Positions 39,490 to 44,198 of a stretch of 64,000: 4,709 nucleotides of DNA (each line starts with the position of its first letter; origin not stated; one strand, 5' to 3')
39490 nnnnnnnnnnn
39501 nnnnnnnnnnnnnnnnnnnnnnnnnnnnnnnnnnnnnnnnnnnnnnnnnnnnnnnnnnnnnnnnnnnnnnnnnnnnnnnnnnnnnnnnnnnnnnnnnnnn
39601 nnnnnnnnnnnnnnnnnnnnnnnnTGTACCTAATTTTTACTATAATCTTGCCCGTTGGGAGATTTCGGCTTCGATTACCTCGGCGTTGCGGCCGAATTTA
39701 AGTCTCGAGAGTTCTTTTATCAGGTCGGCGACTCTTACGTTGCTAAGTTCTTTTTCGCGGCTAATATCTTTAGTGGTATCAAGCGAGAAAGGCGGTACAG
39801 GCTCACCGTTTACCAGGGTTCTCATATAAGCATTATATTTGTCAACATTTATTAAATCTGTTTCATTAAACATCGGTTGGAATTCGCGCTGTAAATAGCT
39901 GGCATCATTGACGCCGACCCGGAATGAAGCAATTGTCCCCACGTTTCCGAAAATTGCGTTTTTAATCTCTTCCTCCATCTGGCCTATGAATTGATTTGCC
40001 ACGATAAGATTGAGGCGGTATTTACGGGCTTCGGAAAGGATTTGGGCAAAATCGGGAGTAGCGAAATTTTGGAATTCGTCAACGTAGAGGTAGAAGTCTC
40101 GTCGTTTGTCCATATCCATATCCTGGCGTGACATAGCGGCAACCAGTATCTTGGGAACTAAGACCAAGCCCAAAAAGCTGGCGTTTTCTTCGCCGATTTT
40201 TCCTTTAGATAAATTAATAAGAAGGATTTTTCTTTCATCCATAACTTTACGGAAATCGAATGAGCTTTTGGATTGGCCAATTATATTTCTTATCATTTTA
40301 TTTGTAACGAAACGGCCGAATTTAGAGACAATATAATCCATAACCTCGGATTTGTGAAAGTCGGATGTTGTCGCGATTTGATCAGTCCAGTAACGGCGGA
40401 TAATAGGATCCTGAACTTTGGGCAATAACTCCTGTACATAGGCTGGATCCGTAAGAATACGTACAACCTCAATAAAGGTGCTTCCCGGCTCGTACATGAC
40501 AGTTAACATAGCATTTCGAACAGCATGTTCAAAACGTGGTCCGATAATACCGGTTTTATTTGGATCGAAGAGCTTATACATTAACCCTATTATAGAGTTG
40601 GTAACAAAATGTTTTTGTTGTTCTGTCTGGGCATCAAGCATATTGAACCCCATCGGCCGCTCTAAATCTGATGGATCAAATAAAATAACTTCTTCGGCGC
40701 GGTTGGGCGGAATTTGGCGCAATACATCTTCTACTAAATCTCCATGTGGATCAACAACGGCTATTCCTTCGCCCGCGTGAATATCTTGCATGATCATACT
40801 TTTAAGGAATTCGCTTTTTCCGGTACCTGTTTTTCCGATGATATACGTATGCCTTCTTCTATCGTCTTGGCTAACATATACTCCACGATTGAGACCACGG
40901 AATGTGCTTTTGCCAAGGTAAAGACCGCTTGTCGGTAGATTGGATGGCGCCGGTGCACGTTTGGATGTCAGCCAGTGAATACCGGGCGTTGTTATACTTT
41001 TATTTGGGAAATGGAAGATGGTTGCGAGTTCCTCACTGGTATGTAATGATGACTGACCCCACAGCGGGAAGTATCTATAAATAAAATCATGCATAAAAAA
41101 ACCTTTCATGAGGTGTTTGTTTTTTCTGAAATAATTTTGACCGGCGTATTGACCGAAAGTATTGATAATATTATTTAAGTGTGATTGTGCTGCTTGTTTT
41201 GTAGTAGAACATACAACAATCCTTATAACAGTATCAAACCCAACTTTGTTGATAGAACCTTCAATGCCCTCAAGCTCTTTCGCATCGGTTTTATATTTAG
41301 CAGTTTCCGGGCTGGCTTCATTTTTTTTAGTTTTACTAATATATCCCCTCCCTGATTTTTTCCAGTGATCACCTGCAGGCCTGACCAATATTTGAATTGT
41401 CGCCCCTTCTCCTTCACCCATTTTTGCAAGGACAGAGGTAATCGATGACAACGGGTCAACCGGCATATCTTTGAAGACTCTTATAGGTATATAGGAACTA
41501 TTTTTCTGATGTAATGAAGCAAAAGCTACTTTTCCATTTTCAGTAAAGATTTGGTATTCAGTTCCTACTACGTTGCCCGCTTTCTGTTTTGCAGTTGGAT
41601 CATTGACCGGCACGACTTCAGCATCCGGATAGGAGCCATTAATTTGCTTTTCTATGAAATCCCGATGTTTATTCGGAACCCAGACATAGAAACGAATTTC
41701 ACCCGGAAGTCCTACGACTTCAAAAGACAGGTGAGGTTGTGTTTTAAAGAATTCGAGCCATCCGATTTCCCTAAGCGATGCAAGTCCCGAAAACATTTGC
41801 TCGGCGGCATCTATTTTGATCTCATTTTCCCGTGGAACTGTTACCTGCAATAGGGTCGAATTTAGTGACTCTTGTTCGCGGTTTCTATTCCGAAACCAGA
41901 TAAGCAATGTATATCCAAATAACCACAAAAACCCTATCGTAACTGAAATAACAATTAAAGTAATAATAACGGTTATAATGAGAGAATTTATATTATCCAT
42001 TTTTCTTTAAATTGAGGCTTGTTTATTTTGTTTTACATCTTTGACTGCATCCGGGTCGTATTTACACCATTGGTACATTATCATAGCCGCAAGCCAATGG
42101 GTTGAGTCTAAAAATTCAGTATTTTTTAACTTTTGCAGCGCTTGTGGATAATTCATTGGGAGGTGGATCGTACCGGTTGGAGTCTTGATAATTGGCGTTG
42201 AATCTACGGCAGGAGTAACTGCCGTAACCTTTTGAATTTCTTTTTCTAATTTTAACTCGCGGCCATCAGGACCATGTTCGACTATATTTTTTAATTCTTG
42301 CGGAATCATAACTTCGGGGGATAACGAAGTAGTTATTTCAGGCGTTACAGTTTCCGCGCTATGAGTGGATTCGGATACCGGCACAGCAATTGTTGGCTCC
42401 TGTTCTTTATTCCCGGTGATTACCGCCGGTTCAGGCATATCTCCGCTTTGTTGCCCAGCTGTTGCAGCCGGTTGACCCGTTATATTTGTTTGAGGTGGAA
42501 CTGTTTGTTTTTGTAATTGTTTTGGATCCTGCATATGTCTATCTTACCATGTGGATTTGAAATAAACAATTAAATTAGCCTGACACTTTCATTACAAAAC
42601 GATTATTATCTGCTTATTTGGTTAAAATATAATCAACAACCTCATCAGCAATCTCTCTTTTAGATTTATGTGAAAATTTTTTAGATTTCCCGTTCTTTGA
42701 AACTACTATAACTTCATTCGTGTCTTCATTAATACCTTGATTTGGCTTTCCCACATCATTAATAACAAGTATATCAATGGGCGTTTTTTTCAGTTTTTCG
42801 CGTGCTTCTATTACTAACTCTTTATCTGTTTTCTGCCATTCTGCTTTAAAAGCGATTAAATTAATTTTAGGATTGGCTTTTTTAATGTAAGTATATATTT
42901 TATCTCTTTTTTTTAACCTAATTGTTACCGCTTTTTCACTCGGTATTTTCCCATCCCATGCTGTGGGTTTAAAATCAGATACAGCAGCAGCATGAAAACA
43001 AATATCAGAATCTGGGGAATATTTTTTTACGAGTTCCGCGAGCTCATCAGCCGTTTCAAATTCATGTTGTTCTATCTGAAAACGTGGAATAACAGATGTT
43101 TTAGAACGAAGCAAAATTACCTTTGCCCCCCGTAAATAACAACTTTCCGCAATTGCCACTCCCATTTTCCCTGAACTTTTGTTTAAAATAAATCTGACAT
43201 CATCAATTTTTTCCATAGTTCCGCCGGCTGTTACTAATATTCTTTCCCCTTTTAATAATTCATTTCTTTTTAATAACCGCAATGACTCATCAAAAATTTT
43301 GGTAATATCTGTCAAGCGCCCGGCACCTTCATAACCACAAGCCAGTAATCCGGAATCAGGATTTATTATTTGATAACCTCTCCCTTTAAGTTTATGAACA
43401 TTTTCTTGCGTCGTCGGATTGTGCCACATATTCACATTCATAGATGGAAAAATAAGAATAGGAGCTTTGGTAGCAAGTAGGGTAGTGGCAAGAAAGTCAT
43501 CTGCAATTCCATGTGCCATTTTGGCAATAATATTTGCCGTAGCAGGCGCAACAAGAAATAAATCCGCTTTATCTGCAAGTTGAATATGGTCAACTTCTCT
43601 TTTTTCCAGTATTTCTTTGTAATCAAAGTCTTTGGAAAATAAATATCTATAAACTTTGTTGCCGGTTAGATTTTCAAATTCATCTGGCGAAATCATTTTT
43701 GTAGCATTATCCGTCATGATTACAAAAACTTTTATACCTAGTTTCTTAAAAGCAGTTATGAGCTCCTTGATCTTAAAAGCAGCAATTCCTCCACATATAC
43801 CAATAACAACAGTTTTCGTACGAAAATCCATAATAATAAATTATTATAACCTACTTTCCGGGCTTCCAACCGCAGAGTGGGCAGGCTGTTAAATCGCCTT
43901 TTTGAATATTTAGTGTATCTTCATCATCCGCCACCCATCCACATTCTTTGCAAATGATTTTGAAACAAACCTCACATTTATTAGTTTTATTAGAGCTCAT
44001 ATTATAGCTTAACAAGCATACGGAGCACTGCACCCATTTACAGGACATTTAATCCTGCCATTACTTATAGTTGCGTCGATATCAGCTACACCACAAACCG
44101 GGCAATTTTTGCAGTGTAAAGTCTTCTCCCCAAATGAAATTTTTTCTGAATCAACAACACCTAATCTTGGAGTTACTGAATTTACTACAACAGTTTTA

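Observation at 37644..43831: tRNA-Asn-proximal operon: coaBC, hypothetical, T4 coupling-protein-like ATPase, two Cys-rich paralogs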

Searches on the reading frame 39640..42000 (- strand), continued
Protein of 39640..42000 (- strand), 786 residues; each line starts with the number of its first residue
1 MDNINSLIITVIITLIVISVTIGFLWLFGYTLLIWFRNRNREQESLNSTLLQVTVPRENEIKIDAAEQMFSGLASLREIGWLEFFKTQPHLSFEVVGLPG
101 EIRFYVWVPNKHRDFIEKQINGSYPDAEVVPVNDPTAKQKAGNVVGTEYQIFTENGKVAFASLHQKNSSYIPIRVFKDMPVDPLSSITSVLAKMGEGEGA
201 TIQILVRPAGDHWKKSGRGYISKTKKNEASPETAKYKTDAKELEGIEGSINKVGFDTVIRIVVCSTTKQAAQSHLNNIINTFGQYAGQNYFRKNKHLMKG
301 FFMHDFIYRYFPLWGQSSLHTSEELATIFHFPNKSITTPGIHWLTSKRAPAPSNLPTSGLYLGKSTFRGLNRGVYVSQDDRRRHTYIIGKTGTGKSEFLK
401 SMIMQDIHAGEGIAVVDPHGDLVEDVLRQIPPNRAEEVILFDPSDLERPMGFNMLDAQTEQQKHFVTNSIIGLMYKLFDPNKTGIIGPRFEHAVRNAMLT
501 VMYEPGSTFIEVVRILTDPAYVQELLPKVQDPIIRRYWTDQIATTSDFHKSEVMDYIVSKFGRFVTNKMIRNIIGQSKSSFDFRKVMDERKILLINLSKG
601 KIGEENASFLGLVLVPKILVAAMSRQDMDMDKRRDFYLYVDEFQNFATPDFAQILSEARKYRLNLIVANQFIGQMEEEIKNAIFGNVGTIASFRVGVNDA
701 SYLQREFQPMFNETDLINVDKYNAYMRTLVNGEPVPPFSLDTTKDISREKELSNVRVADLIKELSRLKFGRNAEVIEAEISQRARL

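Call 58: get_annotated_region(hit=H20, flank=7000)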
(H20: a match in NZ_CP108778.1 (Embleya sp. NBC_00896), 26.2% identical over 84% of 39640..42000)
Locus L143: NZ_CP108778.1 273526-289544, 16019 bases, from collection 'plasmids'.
description: Embleya sp. NBC_00896 plasmid unnamed2, complete sequence
organism: Embleya sp. NBC_00896 (NCBI taxid 2975961)
taxonomy: Bacteria; Actinomycetota; Actinomycetes; Kitasatosporales; Streptomycetaceae; Embleya; Embleya sp. NBC 00896
host: -; source: -; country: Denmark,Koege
typing (MOB-suite, as given by PLSDB): non-mobilizable
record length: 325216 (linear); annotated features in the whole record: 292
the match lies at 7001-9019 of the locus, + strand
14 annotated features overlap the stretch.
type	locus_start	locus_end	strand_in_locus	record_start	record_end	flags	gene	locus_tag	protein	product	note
CDS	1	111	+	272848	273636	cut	-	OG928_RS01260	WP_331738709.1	hypothetical protein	-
CDS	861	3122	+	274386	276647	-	-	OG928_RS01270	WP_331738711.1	hypothetical protein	-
CDS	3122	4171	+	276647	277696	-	-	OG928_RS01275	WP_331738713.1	PrgI family protein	-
CDS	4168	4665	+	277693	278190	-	-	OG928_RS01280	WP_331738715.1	XF1762 family protein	-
CDS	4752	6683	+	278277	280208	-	-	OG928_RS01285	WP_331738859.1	ATP-binding protein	-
CDS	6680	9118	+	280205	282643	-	-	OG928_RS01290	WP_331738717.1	type IV secretory system conjugative DNA transfer family protein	-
CDS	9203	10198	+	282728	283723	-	-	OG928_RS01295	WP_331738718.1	replication-relaxation family protein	-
CDS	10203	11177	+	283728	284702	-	-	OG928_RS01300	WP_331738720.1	NlpC/P60 family protein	-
CDS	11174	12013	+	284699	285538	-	-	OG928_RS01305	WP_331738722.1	hypothetical protein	-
CDS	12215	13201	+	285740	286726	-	-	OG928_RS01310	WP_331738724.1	hypothetical protein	-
CDS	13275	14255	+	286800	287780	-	-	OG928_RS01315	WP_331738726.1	hypothetical protein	-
CDS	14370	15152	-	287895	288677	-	-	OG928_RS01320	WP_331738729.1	helix-turn-helix domain-containing protein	-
CDS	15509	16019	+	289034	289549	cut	-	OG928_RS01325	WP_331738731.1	hypothetical protein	-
CDS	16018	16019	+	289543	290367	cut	-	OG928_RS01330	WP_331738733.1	hypothetical protein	-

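Call 61: predict_structure(alignment_id=A2)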
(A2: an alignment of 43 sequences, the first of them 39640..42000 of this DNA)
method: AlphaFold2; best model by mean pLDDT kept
length: 786 residues; sequences in the alignment: 43
mean_pLDDT: 60.0   pTM: 0.51
mean pLDDT of the five models: 60.0, 59.6, 58.1, 50.2, 47.2
residues with pLDDT >= 90: 8; 70-90: 265; 50-70: 277; < 50: 236
segments of 3 or more residues with pLDDT < 50: 57-60, 96-101, 133-153, 180-185, 212-254, 296-359, 363-374, 390-392, 545-550, 685-744
pLDDT, mean of each block of 10 residues (from residue 1): 75 88 82 63 56 55 56 56 56 48 62 68 59 35 31 56 62 55 48 54 61 48 37 36 41 57 69 74 63 54 40 33 33 25 26 42 39 52 59 60 80 84 84 83 77 81 79 66 55 78 80 74 79 76 50 58 68 76 86 81 72 80 81 84 68 64 75 54 46 37 38 28 31 40 52 73 76 68 53
secondary structure, 60 per line:
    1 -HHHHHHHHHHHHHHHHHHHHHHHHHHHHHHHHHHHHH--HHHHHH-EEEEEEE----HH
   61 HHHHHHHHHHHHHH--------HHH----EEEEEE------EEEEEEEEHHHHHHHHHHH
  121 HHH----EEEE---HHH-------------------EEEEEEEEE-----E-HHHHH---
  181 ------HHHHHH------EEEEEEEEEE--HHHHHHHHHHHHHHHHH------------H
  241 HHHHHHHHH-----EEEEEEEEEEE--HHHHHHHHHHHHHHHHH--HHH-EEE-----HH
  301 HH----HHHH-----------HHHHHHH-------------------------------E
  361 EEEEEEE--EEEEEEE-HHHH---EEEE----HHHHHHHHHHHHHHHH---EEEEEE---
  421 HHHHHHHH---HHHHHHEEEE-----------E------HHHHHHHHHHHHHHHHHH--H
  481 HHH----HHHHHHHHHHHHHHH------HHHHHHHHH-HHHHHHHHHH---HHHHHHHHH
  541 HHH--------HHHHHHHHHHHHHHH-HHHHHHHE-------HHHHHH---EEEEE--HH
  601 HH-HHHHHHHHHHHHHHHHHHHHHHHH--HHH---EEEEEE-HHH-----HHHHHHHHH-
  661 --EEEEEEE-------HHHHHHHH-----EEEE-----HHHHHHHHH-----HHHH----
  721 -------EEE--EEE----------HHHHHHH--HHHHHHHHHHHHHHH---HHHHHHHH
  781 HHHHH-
elements in order (helices of 4 or more, strands of 3 or more residues): H2-38 H41-46 E48-54 H59-74 E90-95 E102-109 H110-123 E128-131 E157-165 H173-177 H187-192 E199-208 H211-227 H240-249 E255-265 H268-284 E291-293 H299-302 H307-310 H322-328 E360-367 E370-376 H378-381 E385-388 H393-408 E412-417 H421-428 H432-437 E438-441 H460-477 H480-483 H488-502 H509-517 H519-528 H532-543 H552-566 H568-574 H583-588 E592-596 H599-602 H604-627 E636-641 H651-659 E663-669 H677-684 E690-693 H699-707 H713-716 E728-730 E733-735 H746-752 H755-769 H773-785
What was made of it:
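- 41887..42000 (-): N-terminal membrane anchor (residues 1-38): one long hydrophobic helix. The AF2 model has a helix at residues 2-38 (call 61).
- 40921..41880 (-): DUF8128 N-domain (residues about 41-360). The model here is low confidence (call 61).
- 40276..40623 (-): All-helical insertion between Walker A and B (residues 460-575), in the position of the T4CP all-alpha domain. Helices only in the AF2 model, with block pLDDT from about 50 to 83, mostly 74-83 (call 61).
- On Type IV coupling protein (VirD4/TraG/TraD superfamily): The AF2 model shows only helices at 460-575 between Walker A and B, with block pLDDT about 50-83 (call 61).
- An all-helical block lies between Walker A and B (call 61). 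The ATPase model is only moderate (pLDDT 60), and the DUF8128 part is poorly predicted (call 61).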

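Call 64: fold_search(model_id=the predicted structure, library=pdb)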
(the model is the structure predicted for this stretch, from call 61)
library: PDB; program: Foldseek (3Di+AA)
matches with E <= 10: 1012; with E <= 0.001: 77
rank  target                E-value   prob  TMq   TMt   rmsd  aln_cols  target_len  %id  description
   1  8rtd_T                4.8e-12  1.00  0.37  0.36  16.9       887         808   13  Stalk-Arches-IMC structure from the fully-assembled R388 type IV secretion system determined by cryo-EM. (released 2024-06-19)
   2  8rtd_O                6.1e-12  1.00  0.37  0.37  16.9       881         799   13  Stalk-Arches-IMC structure from the fully-assembled R388 type IV secretion system determined by cryo-EM. (released 2024-06-19)
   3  8rtd_g                2.1e-11  1.00  0.36  0.37  16.6       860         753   14  Stalk-Arches-IMC structure from the fully-assembled R388 type IV secretion system determined by cryo-EM. (released 2024-06-19)
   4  7o43_B                2.6e-11  1.00  0.40  0.40  14.0       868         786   12  TrwK/VirB4unbound dimer complex from R388 type IV secretion system determined by cryo-EM. (released 2022-06-22)
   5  7o42_A                3.7e-11  1.00  0.34  0.30  18.5       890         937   12  TrwK/VirB4unbound trimer of dimers complex (with Hcp1) from the R388 type IV secretion system determined by cryo-EM. (released 2022-06-22)
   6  8rtd_P                1.9e-10  1.00  0.37  0.38  18.0       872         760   13  Stalk-Arches-IMC structure from the fully-assembled R388 type IV secretion system determined by cryo-EM. (released 2024-06-19)
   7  7o43_A                9.1e-10  1.00  0.36  0.36  17.7       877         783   13  TrwK/VirB4unbound dimer complex from R388 type IV secretion system determined by cryo-EM. (released 2022-06-22)
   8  7o41_A                1.3e-09  1.00  0.35  0.36  15.4       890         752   12  Hexameric composite model of the Inner Membrane Complex (IMC) with the Arches from the fully-assembled R388 type IV se (released 2022-06-22)
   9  6sz9_A                3.4e-09  1.00  0.32  0.50  10.6       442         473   16  Type IV Coupling Complex (T4CC) from L. pneumophila. (released 2020-05-13)
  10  8dol_A                8.1e-09  1.00  0.33  0.47   5.9       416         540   14  Mechanism of regulation of the Helicobacter pylori Cagbeta ATPase by CagZ (released 2023-02-15)
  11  4d2i_B                1.0e-08  1.00  0.28  0.44  13.8       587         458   11  Crystal structure of the HerA hexameric DNA translocase from Sulfolobus solfataricus bound to AMP-PNP (released 2014-12-03)
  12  8rtb_A                2.1e-08  1.00  0.34  0.35  17.9       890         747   12  Extended inner membrane complex (IMC) protomer structure (TrwM/VirB3-TrwK/VirB4-TrwI/VirB6-TrwG/VirB8-TrwE/VirB10) fro (released 2024-06-19)
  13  1e9r_G                2.6e-08  1.00  0.26  0.44   7.7       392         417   15  Bacterial conjugative coupling protein TrwBdeltaN70. Trigonal form in complex with sulphate. (released 2001-02-06)
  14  1e9s_K                2.7e-08  1.00  0.25  0.42   8.5       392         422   14  Bacterial conjugative coupling protein TrwBdeltaN70. Unbound monoclinic form. (released 2001-02-06)
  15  9x1m_A                2.7e-08  1.00  0.28  0.36  17.5       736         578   12  The cryo-EM structure of HerA-NurA complex with AMPPNP and dsDNA from Thermococcus kodakarensis (released 2026-02-04)
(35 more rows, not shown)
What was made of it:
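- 39766..40920 (-): P-loop ATPase domain (residues 361-745), with Walker A at 40813-40836 and Walker B at 40075-40092. Foldseek matches DotL, Cagbeta, TrwB and HerA over this half, and VirB4/TrwK over the full length (call 64).
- On Type IV coupling protein (VirD4/TraG/TraD superfamily): Foldseek finds TrwB, DotL and Cagbeta (call 64).
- Closest known: Canonical Gram-negative T4CPs with solved structures. Same: Foldseek E 3e-9 to 1e-7 and TM(target) 0.44-0.50 over about 400 columns (call 64).
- Closest known: Canonical Gram-negative T4CPs with solved structures. Different: An extra 300-residue DUF8128 domain makes the full length resemble the two-domain VirB4/TrwK layout (E 5e-12, TM about 0.4; call 64).
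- Foldseek finds VirB4, DotL, Cagbeta, TrwB and HerA (call 64).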

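Call 70: search_protein_families(library=pfam, proteins=[L045:4541-5914:-], max_evalue=0.001)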
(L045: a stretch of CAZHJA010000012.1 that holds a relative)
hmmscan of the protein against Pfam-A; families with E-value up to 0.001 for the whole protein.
L045:4541-5914:- (457 aa): 1 family
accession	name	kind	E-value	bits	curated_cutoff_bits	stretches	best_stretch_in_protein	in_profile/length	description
PF02661.23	Fic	-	1.3e-15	58.5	24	1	197-306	2-93/93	Fic/DOC family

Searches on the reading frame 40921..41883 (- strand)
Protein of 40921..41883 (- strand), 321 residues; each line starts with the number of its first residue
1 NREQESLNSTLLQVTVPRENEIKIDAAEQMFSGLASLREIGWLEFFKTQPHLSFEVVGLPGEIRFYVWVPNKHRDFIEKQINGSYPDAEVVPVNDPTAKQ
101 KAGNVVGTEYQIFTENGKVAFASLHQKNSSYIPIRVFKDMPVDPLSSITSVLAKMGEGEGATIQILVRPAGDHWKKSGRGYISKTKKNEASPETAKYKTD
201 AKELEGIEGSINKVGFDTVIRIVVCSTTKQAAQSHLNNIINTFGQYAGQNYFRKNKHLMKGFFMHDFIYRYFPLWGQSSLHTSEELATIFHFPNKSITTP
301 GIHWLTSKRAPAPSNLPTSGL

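Call 60: search_protein_representatives(protein=window:40921-41883:-)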
Query: 321 residues. Proteins with E-value up to 0.001 (for the whole library): 1921; up to 1e-10: 996; up to 1e-30: 93. The best 150 are listed.
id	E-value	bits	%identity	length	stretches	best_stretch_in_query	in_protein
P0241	4.8e-122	423.5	61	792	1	1-321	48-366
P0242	3.5e-103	361.5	60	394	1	2-321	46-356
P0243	8.0e-93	327.5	54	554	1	2-321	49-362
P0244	9.1e-70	251.7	66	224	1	1-179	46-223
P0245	6.0e-62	226.1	47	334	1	2-272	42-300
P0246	1.2e-61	225.1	61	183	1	155-321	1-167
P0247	1.3e-60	221.7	50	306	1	2-248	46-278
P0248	1.5e-59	218.1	57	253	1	2-212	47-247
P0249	8.4e-56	205.9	57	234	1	2-188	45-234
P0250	2.9e-52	194.2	41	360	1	2-315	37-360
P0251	3.4e-52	194.0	45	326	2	180-316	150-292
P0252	7.1e-52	192.9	40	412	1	3-320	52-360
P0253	1.1e-51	192.3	50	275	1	1-221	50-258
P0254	1.5e-51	191.9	58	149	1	105-250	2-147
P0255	3.9e-51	190.5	41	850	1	4-321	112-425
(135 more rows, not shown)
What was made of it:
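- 40921..41880 (-): Searched alone it finds 1,921 representative clusters, always starting about 40-100 residues into the protein (call 60).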

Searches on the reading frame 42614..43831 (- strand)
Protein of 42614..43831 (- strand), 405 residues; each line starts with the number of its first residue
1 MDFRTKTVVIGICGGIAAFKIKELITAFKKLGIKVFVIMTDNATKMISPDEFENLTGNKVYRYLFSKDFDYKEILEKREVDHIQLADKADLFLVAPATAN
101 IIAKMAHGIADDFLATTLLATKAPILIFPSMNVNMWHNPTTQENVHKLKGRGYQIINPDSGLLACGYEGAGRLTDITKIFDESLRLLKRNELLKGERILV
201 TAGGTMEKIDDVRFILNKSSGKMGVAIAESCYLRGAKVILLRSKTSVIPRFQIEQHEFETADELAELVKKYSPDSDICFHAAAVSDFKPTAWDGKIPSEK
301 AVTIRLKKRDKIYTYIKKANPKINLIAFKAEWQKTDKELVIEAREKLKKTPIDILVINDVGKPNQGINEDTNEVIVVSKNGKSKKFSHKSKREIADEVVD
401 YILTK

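Call 4: search_protein_families(library=pfam, proteins=[window:42614-43831:-], max_evalue=0.01)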
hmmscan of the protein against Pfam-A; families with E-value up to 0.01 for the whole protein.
window:42614-43831:- (405 aa): 3 families
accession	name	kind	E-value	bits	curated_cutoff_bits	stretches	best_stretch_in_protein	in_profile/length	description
PF04127.22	DFP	-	4.7e-49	167.1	22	1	193-376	1-185/186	DNA/pantothenate metabolism flavoprotein C-terminal domain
PF02441.25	Flavoprotein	-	7e-35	120.5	22.7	1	6-185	1-160/162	Flavoprotein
PF09370.16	PEP_hydrolase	-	0.0017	18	33.8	0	142-228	159-245/267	Phosphoenolpyruvate hydrolase-like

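Call 5: search_protein_families(library=ncbifam, proteins=[window:42614-43831:-], max_evalue=0.01)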
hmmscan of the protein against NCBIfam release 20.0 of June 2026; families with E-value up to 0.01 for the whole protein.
window:42614-43831:- (405 aa): 12 families
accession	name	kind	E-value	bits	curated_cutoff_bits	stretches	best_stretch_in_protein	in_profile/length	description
TIGR00521.1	coaBC_dfp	equivalog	2.6e-118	395.5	219.7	1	5-402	3-391/392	bifunctional phosphopantothenoylcysteine decarboxylase/phosphopantothenate--cysteine ligase CoaBC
TIGR02113.1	coaC_strep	equivalog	6.6e-46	156.3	261.4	1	6-181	1-171/177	phosphopantothenoylcysteine decarboxylase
NF005231.0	PRK06732.1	equivalog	4.6e-35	121.5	265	2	197-290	2-97/229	phosphopantothenate--cysteine ligase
TIGR02114.1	coaB_strep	equivalog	2.8e-29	102.5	217.2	2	197-290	2-97/228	phosphopantothenate--cysteine ligase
NF007199.0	PRK09620.1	equivalog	2.2e-22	79.5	248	1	193-402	1-219/229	hypothetical protein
TIGR02699.1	archaeo_AfpA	hypoth_equivalog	4.2e-08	32.9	192.45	1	83-132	74-125/174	archaeoflavoprotein AfpA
NF033753.1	RiPP_decarbCypD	equivalog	6e-06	25.7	215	1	3-132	5-129/182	CypD family RiPP peptide-cysteine decarboxylase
TIGR02700.1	flavo_MJ0208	hypoth_equivalog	6.9e-06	25.5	251.35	1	79-116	77-113/234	dihydromethanopterin reductase (acceptor)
NF006161.0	PRK08305.1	equivalog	3.6e-05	23.5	156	1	2-123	2-116/196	dipicolinate synthase subunit B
NF004685.0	PRK06029.1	subfamily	0.00078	19.6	188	1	6-115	2-105/187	UbiX family flavin prenyltransferase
TIGR01136.1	cysKM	subfamily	0.0046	16.4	344.15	0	207-248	52-93/299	cysteine synthase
TIGR02852.1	spore_dpaB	equivalog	0.0095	15.3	229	0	83-123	74-111/187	dipicolinate synthase subunit B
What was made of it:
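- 42614..43831 (-): coaBC (bifunctional PPC synthetase/decarboxylase): a lineage-specific insertion between Zn65 and h175. TIGR00521 395.5 bits against a cut-off of 219.7 (call 5).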

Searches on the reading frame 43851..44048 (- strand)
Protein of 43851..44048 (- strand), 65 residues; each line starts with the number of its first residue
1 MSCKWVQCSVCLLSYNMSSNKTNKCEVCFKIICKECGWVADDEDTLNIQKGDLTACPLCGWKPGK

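Call 4: search_protein_families(library=pfam, proteins=[window:43851-44048:-], max_evalue=0.01)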
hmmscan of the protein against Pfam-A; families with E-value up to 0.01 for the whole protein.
window:43851-44048:- (65 aa): 1 family
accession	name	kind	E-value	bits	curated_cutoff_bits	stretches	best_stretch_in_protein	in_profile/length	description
PF02318.22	FYVE_2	-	0.0046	17.6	27.2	1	7-43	56-92/118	FYVE-type zinc finger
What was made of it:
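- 43851..44048 (-): Zn65: small Cys-rich zinc-ribbon-like protein, a conserved upstream neighbour. Only a weak FYVE_2 Pfam hit (call 4).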

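Call 7: search_protein_families(library=phrogs, proteins=[window:43851-44048:-], max_evalue=0.01)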
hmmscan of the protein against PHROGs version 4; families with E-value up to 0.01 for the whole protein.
window:43851-44048:- (65 aa): 0 families

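Call 8: search_protein_families(library=padloc, proteins=[window:43851-44048:-], max_evalue=0.01)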
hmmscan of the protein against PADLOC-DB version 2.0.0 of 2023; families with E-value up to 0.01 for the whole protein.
window:43851-44048:- (65 aa): 0 families
